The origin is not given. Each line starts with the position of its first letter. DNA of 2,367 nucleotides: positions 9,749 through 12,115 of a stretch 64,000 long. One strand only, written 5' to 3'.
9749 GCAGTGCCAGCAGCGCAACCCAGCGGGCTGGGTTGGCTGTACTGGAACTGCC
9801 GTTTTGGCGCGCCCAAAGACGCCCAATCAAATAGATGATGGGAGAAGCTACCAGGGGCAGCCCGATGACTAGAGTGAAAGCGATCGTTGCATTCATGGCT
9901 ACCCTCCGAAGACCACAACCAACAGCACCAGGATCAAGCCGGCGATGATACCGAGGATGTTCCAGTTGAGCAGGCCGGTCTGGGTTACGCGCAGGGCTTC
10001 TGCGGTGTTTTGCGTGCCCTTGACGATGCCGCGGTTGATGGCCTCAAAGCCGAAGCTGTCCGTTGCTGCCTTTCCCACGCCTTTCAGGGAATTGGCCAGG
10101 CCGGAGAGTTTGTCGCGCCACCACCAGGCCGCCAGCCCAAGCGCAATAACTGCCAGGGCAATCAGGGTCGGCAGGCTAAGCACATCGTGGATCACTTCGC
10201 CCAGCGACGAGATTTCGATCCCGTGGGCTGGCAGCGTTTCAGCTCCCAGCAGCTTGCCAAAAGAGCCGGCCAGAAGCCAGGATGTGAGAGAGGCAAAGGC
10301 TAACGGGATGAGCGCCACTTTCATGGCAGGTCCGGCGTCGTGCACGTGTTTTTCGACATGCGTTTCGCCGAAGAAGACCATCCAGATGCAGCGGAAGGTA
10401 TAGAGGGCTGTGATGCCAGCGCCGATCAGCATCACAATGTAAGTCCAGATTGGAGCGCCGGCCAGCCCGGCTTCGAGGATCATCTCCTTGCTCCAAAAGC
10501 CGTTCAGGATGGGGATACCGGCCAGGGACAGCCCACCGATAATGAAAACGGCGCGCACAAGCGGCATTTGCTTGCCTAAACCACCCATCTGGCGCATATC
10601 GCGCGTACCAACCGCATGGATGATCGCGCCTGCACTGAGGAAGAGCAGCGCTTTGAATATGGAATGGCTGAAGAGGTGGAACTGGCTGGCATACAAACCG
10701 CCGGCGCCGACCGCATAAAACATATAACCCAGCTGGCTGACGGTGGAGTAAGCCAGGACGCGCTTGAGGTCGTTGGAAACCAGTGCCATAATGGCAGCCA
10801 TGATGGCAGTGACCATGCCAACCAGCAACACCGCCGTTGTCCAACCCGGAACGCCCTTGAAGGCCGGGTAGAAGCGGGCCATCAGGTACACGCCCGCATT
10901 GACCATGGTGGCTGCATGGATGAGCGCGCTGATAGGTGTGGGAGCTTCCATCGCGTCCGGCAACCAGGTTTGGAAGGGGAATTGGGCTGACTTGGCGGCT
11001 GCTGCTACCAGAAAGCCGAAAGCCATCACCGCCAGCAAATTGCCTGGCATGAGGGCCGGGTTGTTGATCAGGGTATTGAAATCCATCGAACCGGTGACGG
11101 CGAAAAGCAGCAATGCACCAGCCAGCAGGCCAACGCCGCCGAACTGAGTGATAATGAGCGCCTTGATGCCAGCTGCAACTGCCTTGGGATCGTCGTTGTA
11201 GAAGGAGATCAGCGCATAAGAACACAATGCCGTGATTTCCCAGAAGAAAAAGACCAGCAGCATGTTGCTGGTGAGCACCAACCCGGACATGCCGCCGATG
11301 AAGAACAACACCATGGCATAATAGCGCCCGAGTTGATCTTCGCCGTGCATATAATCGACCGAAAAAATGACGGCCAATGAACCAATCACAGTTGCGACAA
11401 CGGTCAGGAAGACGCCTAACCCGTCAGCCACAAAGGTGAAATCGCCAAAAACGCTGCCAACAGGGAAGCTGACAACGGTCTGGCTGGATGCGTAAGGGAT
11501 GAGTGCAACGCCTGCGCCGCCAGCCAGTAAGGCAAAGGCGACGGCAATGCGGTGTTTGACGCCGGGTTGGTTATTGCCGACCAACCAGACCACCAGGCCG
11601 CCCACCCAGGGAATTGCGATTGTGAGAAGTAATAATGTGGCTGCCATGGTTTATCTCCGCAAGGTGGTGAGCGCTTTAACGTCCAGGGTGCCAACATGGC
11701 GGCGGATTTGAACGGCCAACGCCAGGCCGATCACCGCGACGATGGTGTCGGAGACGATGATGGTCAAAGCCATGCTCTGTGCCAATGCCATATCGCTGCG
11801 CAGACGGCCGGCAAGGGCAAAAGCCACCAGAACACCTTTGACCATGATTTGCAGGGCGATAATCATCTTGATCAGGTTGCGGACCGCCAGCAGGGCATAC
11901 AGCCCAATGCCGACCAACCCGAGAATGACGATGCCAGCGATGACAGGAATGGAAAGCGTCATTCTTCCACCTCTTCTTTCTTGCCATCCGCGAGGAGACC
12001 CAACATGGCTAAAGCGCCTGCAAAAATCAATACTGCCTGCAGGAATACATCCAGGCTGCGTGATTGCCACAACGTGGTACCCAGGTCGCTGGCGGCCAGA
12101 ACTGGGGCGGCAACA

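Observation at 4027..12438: Energy-converting [NiFe]-hydrogenase with a complex-I-like membrane arm of only two antiporter subunits and no MrpE/F/G module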

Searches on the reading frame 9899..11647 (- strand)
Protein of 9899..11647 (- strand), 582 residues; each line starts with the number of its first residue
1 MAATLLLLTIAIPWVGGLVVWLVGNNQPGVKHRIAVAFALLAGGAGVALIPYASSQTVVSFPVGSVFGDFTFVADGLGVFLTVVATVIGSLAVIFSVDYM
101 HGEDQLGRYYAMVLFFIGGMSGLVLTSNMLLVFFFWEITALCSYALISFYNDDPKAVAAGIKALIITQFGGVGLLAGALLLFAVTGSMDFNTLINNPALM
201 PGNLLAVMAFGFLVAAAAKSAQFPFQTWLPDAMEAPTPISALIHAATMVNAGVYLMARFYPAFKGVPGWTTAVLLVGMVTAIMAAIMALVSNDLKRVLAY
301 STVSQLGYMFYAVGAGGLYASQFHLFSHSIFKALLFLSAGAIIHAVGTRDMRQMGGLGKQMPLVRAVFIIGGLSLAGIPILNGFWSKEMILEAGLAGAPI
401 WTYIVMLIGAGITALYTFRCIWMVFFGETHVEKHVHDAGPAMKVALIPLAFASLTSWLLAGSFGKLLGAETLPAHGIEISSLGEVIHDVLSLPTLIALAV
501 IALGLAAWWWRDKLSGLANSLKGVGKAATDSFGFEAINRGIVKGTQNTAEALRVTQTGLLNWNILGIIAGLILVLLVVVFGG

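Call 4: search_protein_families(library=pfam, proteins=[window:9899-11647:-], max_evalue=0.01)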
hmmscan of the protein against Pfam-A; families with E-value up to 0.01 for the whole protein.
window:9899-11647:- (582 aa): 2 families
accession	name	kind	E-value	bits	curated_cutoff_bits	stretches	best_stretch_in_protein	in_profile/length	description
PF00361.26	Proton_antipo_M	-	4e-78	263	21.5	1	127-413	2-294/294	NADH:quinone oxidoreductase/Mrp antiporter, TM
PF00662.26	Proton_antipo_N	-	6.3e-09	36.1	24.5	1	62-110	3-51/51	NADH-Ubiquinone oxidoreductase (complex I), chain 5 N-terminus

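Call 5: search_protein_families(library=ncbifam, proteins=[window:9899-11647:-], max_evalue=0.01)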
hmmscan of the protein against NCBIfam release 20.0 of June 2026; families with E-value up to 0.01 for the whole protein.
window:9899-11647:- (582 aa): 76 families (the best 25 are shown)
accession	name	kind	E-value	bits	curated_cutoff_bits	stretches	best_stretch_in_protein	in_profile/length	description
NF005141.0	PRK06590.1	equivalog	7.2e-138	461.2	556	1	4-552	3-556/615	NADH-quinone oxidoreductase subunit L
TIGR01974.1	NDH_I_L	subfamily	2.7e-128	429.6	407.5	1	5-548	2-572/630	NADH-quinone oxidoreductase subunit L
NF009288.0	PRK12648.1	equivalog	1.8e-109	367.2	1104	1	5-578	2-589/954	monovalent cation/H+ antiporter subunit A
NF009287.0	PRK12647.1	equivalog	4.1e-109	366.2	937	1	69-579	69-582/773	putative monovalent cation/H+ antiporter subunit A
NF005097.0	PRK06525.1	equivalog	2.5e-101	339.8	430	1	4-460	3-475/480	hydrogenase 4 subunit D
NF005626.0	PRK07376.1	equivalog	4.1e-98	329.4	963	1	63-432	78-461/675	NAD(P)H-quinone oxidoreductase subunit 5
NF009285.0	PRK12645.1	equivalog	8.9e-98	328.5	1028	1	69-578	71-610/804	Na+/H+ antiporter subunit A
TIGR00940.1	2a6301s01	subfamily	5.1e-96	322.7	920.45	1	15-507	11-538/793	monovalent cation:proton antiporter subunit A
NF009284.0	PRK12644.1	equivalog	1.1e-95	321.6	962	1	68-579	66-584/975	Na+/H+ antiporter subunit A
NF009290.0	PRK12650.1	equivalog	1.6e-94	317.6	980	1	69-522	74-534/966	DUF4040 family protein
NF009289.0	PRK12649.1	equivalog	5.8e-94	316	1117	1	48-454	53-476/789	putative monovalent cation/H+ antiporter subunit A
NF040617.1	F420_dehyd_FpoL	exception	3.6e-89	300.3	1050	1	75-468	78-510/669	F420H2 dehydrogenase subunit FpoL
NF009286.0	PRK12646.1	equivalog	8.3e-80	269.3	1063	1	69-433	71-463/800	DUF4040 family protein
NF006240.0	PRK08376.1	subfamily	5.1e-67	226.9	662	1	57-454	69-486/521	putative monovalent cation/H+ antiporter subunit D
NF009310.0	PRK12668.1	equivalog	5.8e-67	226.8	564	1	32-470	25-444/584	Na(+)/H(+) antiporter subunit D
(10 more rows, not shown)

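Call 33: search_solved_structures(query=window:9899-11647:-, max_evalue=1e-30, show_alignments=3)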
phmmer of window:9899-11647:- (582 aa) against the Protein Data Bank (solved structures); distinct sequences matched with E-value up to 1e-30: 47.
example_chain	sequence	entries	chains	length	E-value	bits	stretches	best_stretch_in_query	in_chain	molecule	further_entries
6hum_F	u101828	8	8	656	5.3e-84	286.3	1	61-429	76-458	NADH dehydrogenase subunit 5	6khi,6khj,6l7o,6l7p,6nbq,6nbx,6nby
7wff_F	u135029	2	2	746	6.4e-84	286.1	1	56-429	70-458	NAD(P)H-quinone oxidoreductase subunit 5, chloroplastic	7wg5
3rko_L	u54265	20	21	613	3.9e-83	283.5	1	5-523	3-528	NADH-QUINONE OXIDOREDUCTASE SUBUNIT L | Proton-translocating NADH-quinone oxidoreductase, chain L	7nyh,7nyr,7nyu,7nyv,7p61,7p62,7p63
7z7r_L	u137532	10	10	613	4.3e-83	283.3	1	5-523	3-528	NADH dehydrogenase subunit L | NADH-quinone oxidoreductase subunit L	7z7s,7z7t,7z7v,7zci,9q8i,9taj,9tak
7eu3_F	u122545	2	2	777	1.5e-81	278.3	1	60-431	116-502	NAD(P)H-quinone oxidoreductase subunit F | NADH-plastoquinone oxidoreductase subunit 5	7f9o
9grx_F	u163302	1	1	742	5.3e-80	273.1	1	62-428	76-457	NAD(P)H-quinone oxidoreductase subunit 5, chloroplastic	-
4he8_L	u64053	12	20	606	6.7e-79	269.5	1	6-458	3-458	NADH-quinone oxidoreductase subunit 12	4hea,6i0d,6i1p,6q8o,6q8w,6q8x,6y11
8qby_L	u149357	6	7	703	2.3e-76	261.1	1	64-454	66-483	NADH dehydrogenase subunit L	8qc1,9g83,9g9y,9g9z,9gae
8e9g_L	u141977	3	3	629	5e-76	260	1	8-509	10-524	NADH-quinone oxidoreductase, L subunit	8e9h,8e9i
7ar7_L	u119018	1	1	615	5.9e-75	256.5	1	68-501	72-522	NADH-ubiquinone oxidoreductase chain 5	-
7aqq_L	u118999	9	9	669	6.6e-75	256.3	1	68-501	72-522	NADH-ubiquinone oxidoreductase chain 5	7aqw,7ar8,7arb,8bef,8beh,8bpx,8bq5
7a23_a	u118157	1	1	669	1.1e-74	255.6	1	68-501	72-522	Nad5m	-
6z16_A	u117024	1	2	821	1.3e-72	248.8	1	69-455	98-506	Multisubunit Na+/H+ antiporter, A subunit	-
8e73_5M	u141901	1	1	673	2.1e-72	248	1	69-484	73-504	Nad5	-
7qru_A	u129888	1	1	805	5.6e-70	240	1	65-430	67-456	Na+/H+ antiporter subunit A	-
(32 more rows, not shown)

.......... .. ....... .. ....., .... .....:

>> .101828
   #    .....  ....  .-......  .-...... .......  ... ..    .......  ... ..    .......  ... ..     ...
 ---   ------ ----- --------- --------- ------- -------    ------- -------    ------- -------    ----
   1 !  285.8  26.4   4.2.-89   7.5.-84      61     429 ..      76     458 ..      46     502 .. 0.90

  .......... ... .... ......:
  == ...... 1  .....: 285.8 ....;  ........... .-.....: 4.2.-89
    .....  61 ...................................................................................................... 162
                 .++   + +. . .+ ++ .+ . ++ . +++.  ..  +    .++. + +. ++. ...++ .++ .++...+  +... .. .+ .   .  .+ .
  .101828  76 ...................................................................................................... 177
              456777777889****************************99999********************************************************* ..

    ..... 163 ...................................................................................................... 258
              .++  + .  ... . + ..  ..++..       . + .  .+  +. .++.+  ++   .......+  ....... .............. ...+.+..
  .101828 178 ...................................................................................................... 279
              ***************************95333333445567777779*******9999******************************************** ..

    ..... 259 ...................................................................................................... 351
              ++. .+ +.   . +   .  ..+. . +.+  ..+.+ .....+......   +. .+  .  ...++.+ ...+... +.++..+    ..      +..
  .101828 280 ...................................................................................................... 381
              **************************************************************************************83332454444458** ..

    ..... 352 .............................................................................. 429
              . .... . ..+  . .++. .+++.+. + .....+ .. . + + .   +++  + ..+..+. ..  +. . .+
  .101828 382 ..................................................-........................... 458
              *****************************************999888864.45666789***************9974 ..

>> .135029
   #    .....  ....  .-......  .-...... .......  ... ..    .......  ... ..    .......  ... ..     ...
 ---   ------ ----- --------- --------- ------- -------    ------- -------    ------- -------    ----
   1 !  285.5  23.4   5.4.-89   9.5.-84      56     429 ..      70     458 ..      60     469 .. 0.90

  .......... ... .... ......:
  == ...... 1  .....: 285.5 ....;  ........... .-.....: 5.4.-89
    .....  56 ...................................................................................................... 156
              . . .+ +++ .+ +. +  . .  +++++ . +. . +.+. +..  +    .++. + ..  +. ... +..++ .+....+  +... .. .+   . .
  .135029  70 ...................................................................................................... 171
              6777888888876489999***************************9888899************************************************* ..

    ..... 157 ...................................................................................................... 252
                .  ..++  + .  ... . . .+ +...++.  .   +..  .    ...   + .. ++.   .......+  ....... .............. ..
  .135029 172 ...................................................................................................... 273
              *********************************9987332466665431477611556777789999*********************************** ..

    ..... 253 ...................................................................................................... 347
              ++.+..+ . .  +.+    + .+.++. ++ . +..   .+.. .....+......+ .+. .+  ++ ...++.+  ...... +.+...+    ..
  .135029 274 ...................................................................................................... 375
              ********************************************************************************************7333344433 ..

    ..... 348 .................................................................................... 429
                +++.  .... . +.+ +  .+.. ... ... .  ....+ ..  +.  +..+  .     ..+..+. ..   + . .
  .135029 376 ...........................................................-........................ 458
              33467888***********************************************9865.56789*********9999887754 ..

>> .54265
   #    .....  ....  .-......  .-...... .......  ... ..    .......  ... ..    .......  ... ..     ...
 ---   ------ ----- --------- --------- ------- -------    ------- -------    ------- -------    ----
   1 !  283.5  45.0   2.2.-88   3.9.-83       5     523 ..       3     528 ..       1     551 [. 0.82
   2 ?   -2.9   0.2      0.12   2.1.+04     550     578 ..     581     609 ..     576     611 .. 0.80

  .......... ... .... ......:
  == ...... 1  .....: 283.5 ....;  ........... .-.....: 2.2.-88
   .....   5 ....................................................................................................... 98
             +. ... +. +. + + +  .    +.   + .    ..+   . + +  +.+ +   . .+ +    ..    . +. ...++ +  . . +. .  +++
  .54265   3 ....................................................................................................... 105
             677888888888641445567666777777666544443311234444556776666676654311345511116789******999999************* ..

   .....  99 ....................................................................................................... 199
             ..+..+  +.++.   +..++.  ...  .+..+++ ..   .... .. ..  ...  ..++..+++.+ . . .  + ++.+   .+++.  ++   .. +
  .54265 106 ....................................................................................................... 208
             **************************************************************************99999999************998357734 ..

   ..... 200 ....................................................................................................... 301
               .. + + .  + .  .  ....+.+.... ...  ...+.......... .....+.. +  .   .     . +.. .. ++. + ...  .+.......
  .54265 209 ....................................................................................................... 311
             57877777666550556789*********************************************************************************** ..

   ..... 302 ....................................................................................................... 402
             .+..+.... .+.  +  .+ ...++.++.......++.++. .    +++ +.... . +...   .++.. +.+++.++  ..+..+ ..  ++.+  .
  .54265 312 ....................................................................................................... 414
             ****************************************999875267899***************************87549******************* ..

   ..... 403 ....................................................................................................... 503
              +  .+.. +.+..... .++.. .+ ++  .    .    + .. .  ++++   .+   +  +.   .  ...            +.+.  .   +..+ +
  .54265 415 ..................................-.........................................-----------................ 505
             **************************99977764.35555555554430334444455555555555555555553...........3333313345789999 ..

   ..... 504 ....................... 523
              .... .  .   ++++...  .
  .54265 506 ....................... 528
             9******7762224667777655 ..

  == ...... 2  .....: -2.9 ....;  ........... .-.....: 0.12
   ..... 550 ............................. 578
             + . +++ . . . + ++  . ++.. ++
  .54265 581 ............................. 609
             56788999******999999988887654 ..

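Call 74: predict_structure(alignment_id=A1)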
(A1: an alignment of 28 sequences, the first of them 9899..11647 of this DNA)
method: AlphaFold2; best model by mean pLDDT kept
length: 582 residues; sequences in the alignment: 28
mean_pLDDT: 84.1   pTM: 0.88
mean pLDDT of the five models: 84.1, 82.8, 81.9, 79.5, 79.2
residues with pLDDT >= 90: 272; 70-90: 243; 50-70: 40; < 50: 27
segments of 3 or more residues with pLDDT < 50: 556-570, 573-582
pLDDT, mean of each block of 10 residues (from residue 1): 95 93 80 92 95 92 77 94 92 88 78 92 94 90 77 72 83 88 89 91 92 92 85 71 79 94 93 95 94 92 94 92 91 92 89 89 94 80 64 85 92 93 86 78 93 87 87 81 70 78 86 82 84 78 71 46 42 45 35
secondary structure, 60 per line:
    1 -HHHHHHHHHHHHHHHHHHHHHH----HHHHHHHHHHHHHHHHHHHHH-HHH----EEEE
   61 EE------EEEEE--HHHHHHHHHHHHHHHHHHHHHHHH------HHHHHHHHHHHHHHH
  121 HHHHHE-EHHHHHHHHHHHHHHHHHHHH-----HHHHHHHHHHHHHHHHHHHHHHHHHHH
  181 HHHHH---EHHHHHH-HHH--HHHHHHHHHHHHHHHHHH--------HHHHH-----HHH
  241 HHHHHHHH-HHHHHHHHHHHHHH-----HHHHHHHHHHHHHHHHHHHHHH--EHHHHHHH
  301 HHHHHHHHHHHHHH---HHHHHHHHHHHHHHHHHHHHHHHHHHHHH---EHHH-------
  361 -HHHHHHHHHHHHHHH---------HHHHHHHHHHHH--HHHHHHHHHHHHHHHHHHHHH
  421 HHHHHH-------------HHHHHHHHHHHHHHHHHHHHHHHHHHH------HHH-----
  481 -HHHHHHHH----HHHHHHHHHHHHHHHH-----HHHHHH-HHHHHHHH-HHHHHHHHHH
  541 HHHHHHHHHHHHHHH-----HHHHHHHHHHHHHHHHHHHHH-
elements in order: H2-23 H28-48 E57-62 E69-73 H76-99 H106-125 H129-148 H154-185 H190-195 H202-219 H228-232 H238-248 H250-263 H269-290 H294-314 H318-346 H362-376 H386-397 H400-426 H440-466 H482-489 H494-509 H515-520 H522-529 H531-555 H561-581

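Call 79: fold_search(model_id=the predicted structure, library=pdb)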
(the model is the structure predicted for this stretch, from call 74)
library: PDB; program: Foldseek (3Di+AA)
matches with E <= 10: 792; with E <= 0.001: 193
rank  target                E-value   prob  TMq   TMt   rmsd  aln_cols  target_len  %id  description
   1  8e9g_L                1.7e-29  1.00  0.79  0.74  16.3       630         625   32  Mycobacterial respiratory complex I with both quinone positions modelled (released 2022-10-12)
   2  8e9i_L                1.5e-28  1.00  0.79  0.74  16.1       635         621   31  Mycobacterial respiratory complex I, semi-inserted quinone (released 2022-10-12)
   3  6khj_F                3.7e-28  1.00  0.74  0.68  17.2       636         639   32  Supercomplex for electron transfer (released 2020-02-12)
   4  9g9y_L                4.8e-27  1.00  0.82  0.73  14.6       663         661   29  Respiratory supercomplex CI2-CIII2-CIV2 (megacomplex) from alphaproteobacterium (released 2026-02-04)
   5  9q8i_L                5.6e-27  1.00  0.82  0.78  14.4       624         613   34  Cryo-EM structure of E. coli complex I variant V96P/N142M (NuoE) (released 2025-11-05)
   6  6yj4_L                9.7e-27  1.00  0.84  0.75  13.7       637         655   25  Structure of Yarrowia lipolytica complex I at 2.7 A (released 2020-08-12)
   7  9g83_L                1.3e-26  1.00  0.82  0.73  14.7       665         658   29  Respiratory supercomplex CI1-CIII2-CIV2-(cbb3)1 from alphaproteobacterium (released 2026-02-04)
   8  8qby_L                1.7e-26  1.00  0.82  0.73  14.5       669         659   30  Respiratory complex I from Paracoccus denitrificans in MSP2N2 nanodiscs (released 2024-09-11)
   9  7p63_L                1.7e-26  1.00  0.68  0.67  20.8       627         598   33  Complex I from E. coli, DDM/LMNG-purified, under Turnover at pH 6, Closed state (released 2022-09-21)
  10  8qc1_L                2.3e-26  1.00  0.82  0.78   6.0       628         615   30  Respiratory complex I from Paracoccus denitrificans in MSP2N2 nanodiscs (ND4 & ND5 focus refinement) (released 2024-09-11)
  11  6hum_F                2.7e-26  1.00  0.71  0.68  16.7       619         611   33  Structure of the photosynthetic complex I from Thermosynechococcus elongatus (released 2019-01-09)
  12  8e73_5M               2.9e-26  1.00  0.83  0.73  13.3       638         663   28  Vigna radiata supercomplex I+III2 (full bridge) (released 2023-01-11)
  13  8bpx_L                3.4e-26  1.00  0.82  0.72  13.6       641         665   29  Cryo-EM structure of the Arabidopsis thaliana I+III2 supercomplex (Complete composition) (released 2023-01-25)
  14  9grx_F                3.9e-26  1.00  0.83  0.67  10.2       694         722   26  NDH-PSI-LHCI supercomplex from S. oleracea (released 2025-02-12)
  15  7p7e_L                5.9e-26  1.00  0.79  0.78  14.5       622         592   33  Complex I from E. coli, DDM/LMNG-purified, Apo, Resting state (released 2022-09-21)
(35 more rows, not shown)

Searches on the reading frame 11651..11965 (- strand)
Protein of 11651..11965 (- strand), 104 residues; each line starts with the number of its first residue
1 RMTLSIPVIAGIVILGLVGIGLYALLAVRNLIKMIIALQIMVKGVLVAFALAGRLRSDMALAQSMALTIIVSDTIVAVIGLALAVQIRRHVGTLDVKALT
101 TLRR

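Call 4: search_protein_families(library=pfam, proteins=[window:11651-11965:-], max_evalue=0.01)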
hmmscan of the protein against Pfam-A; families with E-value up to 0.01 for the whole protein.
window:11651-11965:- (104 aa): 1 family
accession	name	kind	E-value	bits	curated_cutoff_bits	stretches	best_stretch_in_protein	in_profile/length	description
PF00420.29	Oxidored_q2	-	2.5e-16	59.6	26.1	1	12-103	4-94/95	NADH-ubiquinone/plastoquinone oxidoreductase chain 4L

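Call 5: search_protein_families(library=ncbifam, proteins=[window:11651-11965:-], max_evalue=0.01)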
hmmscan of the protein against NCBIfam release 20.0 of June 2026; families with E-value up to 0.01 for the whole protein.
window:11651-11965:- (104 aa): 11 families
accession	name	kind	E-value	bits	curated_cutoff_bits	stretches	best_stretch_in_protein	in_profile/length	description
NF006250.0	PRK08388.1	equivalog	1.1e-09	38.8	137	2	60-103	75-118/119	putative monovalent cation/H+ antiporter subunit C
NF004319.0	PRK05715.1-1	equivalog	2.3e-09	37.4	101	1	6-103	2-99/100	NADH-quinone oxidoreductase subunit NuoK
NF004320.0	PRK05715.1-2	equivalog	2.4e-08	33.9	57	1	17-103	13-98/99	NADH-quinone oxidoreductase subunit NuoK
NF005621.0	PRK07375.1-6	equivalog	1.9e-06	27.7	126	1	12-103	12-117/120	putative monovalent cation/H+ antiporter subunit C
NF004322.0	PRK05715.1-4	equivalog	8.4e-06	25.7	128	1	14-103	13-103/104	NADH-quinone oxidoreductase subunit NuoK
NF040614.1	F420_dehyd_FpoK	exception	4.9e-05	23.7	145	1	17-103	12-97/98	F420H2 dehydrogenase subunit FpoK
NF008556.0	PRK11492.1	equivalog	6.7e-05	22.8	136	1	13-103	130-215/216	hydrogenase 4 membrane subunit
NF005619.0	PRK07375.1-4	equivalog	0.00024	21.4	145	0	14-57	9-52/111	Na+/H+ antiporter subunit C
NF004321.0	PRK05715.1-3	equivalog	0.00054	20.2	91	1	3-103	3-100/101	NADH-quinone oxidoreductase subunit NuoK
NF005618.0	PRK07375.1-3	equivalog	0.0011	19.2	107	0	16-48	14-46/119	putative monovalent cation/H+ antiporter subunit C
NF005624.0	PRK07375.2-3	equivalog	0.0011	19.1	95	0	11-92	8-102/105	cation:proton antiporter subunit C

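Call 90: search_solved_structures(query=window:11651-11962:-, max_evalue=1)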
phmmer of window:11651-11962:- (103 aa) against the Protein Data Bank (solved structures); distinct sequences matched with E-value up to 1: 26.
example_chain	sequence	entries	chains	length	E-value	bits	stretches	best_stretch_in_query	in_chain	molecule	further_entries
6cfw_G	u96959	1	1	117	1.7e-07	34.7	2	60-102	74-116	Monovalent cation/H+ antiporter subunit C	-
3rko_K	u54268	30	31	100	1.8e-06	31.5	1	5-102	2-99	NADH-QUINONE OXIDOREDUCTASE SUBUNIT K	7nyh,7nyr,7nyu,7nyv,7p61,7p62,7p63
9rbf_V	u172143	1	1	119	3.8e-06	30.4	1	4-91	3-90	NuoK-86 nascent peptide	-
6hum_E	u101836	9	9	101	7.9e-05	26.2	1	16-101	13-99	NAD(P)H-quinone oxidoreductase subunit 4L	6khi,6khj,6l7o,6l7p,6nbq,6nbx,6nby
6u8y_G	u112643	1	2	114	0.00027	24.5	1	14-102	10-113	Monovalent cation/H+ antiporter subunit C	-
7wff_E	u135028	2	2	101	0.00081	23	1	16-101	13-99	NAD(P)H-quinone oxidoreductase subunit 4L, chloroplastic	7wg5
7eu3_E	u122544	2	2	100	0.0033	21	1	15-89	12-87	NAD(P)H-quinone oxidoreductase subunit 4L, chloroplastic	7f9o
9t5x_V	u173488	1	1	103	0.005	20.4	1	4-54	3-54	NADH-quinone oxidoreductase subunit K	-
6x89_4L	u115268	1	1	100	0.0087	19.7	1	12-101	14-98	NU4L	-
9grx_E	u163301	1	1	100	0.0093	19.6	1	15-91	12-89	NAD(P)H-quinone oxidoreductase subunit 4L, chloroplastic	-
7zm7_L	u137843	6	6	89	0.019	18.6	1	12-94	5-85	NADH-ubiquinone oxidoreductase chain 4L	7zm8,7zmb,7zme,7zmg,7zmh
7aqq_K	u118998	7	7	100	0.024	18.3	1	13-101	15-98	NADH dehydrogenase subunit 4L | NADH-ubiquinone oxidoreductase chain 4L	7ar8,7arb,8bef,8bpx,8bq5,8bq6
6g2j_K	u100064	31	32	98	0.029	18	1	24-100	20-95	NADH-ubiquinone oxidoreductase chain 4L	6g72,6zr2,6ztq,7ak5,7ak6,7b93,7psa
8e73_4L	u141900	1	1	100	0.039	17.6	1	13-100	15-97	Nad4L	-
7a23_K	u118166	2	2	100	0.04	17.6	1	13-101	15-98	Nad4Lm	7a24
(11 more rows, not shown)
